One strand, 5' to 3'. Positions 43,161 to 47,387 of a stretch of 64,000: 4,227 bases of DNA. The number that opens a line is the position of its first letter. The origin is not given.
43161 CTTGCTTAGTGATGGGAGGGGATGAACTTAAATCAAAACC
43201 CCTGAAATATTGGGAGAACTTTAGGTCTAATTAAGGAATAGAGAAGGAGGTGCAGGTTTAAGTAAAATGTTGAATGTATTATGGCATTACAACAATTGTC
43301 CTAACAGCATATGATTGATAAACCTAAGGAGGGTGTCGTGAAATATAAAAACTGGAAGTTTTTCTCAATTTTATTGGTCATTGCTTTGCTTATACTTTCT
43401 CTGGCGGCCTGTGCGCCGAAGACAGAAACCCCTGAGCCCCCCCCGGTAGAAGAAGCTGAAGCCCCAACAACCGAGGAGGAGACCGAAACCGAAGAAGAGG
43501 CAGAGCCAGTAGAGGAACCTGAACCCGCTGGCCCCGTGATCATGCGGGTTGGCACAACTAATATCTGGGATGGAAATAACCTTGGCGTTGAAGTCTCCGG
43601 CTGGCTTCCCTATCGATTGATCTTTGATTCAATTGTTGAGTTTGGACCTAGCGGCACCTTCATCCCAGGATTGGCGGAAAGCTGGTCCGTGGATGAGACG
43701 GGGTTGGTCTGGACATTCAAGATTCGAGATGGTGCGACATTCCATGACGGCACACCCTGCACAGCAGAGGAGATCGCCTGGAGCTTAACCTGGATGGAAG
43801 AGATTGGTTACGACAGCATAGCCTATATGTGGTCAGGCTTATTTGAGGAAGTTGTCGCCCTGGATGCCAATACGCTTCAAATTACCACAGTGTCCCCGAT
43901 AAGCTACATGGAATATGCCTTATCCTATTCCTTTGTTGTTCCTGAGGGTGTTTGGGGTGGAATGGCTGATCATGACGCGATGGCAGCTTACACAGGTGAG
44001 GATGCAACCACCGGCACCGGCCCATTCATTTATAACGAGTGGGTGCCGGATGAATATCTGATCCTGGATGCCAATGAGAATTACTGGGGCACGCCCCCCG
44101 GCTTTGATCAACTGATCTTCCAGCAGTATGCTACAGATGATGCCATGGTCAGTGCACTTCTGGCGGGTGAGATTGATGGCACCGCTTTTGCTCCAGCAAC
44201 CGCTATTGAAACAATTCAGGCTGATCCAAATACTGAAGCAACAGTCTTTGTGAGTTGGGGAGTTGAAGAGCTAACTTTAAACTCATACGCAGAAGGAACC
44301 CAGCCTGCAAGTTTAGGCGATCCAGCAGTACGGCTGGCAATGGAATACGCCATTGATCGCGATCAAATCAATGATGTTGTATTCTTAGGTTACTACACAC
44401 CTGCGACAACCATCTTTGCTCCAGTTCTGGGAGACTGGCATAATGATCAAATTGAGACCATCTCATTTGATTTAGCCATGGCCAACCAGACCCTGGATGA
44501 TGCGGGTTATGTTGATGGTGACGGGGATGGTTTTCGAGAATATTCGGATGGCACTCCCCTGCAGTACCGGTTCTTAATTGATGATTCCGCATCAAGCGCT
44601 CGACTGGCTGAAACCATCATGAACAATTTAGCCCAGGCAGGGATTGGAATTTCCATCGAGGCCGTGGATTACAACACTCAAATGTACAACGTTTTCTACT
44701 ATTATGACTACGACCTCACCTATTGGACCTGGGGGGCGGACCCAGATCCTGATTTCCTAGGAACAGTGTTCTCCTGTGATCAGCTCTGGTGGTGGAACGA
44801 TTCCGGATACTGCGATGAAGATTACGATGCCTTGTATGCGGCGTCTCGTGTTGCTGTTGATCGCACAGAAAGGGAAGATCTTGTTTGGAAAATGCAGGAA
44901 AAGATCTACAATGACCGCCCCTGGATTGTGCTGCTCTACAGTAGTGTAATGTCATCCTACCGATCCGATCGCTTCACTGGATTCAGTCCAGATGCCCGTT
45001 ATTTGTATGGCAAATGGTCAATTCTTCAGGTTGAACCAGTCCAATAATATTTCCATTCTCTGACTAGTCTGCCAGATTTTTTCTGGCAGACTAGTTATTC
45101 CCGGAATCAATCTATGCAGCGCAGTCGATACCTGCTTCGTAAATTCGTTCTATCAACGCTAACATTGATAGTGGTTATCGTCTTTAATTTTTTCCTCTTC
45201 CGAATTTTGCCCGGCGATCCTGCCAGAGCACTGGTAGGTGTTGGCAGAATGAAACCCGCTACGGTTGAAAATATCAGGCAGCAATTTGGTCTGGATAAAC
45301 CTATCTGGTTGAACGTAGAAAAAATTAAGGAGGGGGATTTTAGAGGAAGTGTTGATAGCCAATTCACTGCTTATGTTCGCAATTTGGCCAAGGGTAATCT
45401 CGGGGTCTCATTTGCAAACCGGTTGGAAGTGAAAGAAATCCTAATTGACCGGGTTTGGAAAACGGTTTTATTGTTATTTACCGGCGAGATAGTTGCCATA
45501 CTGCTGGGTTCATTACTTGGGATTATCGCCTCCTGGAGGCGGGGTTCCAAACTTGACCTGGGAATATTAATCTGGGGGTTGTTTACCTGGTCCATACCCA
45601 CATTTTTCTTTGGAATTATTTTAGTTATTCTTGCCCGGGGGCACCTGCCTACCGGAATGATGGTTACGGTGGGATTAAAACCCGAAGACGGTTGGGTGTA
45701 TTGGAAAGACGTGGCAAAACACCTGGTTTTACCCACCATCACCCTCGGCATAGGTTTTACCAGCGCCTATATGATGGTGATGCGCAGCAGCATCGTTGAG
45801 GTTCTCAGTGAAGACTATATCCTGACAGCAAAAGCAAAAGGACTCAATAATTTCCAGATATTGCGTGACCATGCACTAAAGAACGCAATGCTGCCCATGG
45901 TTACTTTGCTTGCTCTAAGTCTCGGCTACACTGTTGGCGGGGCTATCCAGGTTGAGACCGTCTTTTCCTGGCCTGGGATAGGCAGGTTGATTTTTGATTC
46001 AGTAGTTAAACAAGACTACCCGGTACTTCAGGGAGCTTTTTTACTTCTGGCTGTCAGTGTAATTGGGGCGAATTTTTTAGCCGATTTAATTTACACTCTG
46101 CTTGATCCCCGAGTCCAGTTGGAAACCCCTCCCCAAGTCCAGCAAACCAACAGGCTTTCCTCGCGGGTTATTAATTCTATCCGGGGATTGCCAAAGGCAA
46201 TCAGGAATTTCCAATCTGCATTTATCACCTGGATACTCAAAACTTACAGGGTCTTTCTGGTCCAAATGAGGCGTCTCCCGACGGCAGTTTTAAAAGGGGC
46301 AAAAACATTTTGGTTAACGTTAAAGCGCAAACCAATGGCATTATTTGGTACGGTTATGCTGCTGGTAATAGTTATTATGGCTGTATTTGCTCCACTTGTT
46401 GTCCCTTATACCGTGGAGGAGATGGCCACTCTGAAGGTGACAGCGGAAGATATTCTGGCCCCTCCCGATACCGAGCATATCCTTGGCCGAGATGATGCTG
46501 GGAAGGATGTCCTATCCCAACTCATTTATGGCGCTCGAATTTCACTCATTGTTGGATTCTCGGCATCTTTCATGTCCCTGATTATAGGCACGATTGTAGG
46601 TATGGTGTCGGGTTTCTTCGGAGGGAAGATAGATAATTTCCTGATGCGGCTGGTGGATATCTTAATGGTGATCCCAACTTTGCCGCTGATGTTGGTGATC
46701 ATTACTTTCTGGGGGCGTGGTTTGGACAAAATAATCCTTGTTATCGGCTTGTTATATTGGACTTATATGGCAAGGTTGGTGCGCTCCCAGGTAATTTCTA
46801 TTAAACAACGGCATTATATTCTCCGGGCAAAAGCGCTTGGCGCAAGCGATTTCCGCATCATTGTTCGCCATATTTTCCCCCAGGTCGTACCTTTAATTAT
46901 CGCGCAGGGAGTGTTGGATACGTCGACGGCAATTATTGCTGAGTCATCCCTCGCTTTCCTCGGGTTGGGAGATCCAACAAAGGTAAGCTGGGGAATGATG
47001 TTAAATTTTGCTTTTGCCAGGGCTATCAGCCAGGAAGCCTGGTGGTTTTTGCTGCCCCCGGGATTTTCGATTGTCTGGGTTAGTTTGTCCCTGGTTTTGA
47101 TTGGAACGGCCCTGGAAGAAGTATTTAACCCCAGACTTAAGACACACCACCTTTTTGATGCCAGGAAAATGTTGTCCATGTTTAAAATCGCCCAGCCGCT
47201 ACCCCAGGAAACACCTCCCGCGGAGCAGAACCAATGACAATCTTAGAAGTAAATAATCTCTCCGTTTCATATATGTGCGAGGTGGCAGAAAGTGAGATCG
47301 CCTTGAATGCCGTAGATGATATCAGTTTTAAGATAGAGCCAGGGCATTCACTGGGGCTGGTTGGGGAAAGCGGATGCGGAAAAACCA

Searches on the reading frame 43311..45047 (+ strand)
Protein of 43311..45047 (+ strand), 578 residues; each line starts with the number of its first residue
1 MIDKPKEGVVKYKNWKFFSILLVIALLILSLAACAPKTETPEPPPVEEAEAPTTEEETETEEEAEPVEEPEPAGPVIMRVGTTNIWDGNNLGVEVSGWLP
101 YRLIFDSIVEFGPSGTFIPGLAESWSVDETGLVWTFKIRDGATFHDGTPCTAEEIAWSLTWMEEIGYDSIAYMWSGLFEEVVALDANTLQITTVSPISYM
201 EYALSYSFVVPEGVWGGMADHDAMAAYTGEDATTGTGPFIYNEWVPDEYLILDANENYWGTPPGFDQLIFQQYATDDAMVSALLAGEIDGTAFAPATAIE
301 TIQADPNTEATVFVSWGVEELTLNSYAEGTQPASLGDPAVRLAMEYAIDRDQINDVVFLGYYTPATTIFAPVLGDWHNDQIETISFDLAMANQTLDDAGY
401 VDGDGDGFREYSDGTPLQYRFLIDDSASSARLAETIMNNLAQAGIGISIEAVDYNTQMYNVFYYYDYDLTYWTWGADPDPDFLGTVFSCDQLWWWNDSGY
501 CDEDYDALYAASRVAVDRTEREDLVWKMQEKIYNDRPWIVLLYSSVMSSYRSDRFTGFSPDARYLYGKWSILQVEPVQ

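Call 64: search_protein_families(library=pfam, proteins=[window:43311-45047:+], max_evalue=0.00001)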
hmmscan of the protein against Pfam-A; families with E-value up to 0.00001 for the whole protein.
window:43311-45047:+ (578 aa): 1 family
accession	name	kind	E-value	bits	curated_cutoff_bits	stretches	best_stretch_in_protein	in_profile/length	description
PF00496.27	SBP_bac_5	-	7.9e-79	265.9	32.4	1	117-489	2-363/368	Bacterial extracellular solute-binding proteins, family 5 Middle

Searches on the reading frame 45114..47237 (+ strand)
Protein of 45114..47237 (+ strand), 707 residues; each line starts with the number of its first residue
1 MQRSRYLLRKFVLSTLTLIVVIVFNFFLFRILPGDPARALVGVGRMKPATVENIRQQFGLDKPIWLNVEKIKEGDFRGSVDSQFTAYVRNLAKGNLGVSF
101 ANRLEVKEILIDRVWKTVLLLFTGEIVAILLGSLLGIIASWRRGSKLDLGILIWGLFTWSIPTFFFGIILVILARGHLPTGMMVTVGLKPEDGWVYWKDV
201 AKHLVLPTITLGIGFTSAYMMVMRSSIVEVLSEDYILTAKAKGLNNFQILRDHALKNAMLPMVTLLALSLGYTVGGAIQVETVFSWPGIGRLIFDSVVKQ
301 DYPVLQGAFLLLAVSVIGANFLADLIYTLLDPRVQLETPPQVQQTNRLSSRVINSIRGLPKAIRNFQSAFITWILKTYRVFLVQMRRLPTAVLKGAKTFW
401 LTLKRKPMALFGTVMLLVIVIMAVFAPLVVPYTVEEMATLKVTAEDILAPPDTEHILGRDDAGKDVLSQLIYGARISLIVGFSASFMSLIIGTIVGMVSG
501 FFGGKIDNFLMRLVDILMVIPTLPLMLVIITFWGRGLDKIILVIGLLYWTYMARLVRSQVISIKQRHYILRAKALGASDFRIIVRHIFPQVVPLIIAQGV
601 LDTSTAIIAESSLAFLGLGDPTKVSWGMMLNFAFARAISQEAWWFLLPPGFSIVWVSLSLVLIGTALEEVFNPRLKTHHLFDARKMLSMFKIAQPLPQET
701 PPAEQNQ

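Call 64: search_protein_families(library=pfam, proteins=[window:45114-47237:+], max_evalue=0.00001)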
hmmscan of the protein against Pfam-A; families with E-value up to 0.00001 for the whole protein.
window:45114-47237:+ (707 aa): 3 families
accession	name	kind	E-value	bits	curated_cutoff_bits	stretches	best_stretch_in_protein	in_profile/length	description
PF00528.27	BPD_transp_1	-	2.3e-66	223.5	26.4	2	132-334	1-182/184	Binding-protein-dependent transport system inner membrane component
PF19300.4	BPD_transp_1_N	-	5.1e-14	52.9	23.8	1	5-119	3-112/114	Binding-prot-dependent transport system membrane comp, N-term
PF12911.12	OppC_N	-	6.1e-11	42.5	23.9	1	397-438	4-45/53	N-terminal TM domain of oligopeptide transport permease C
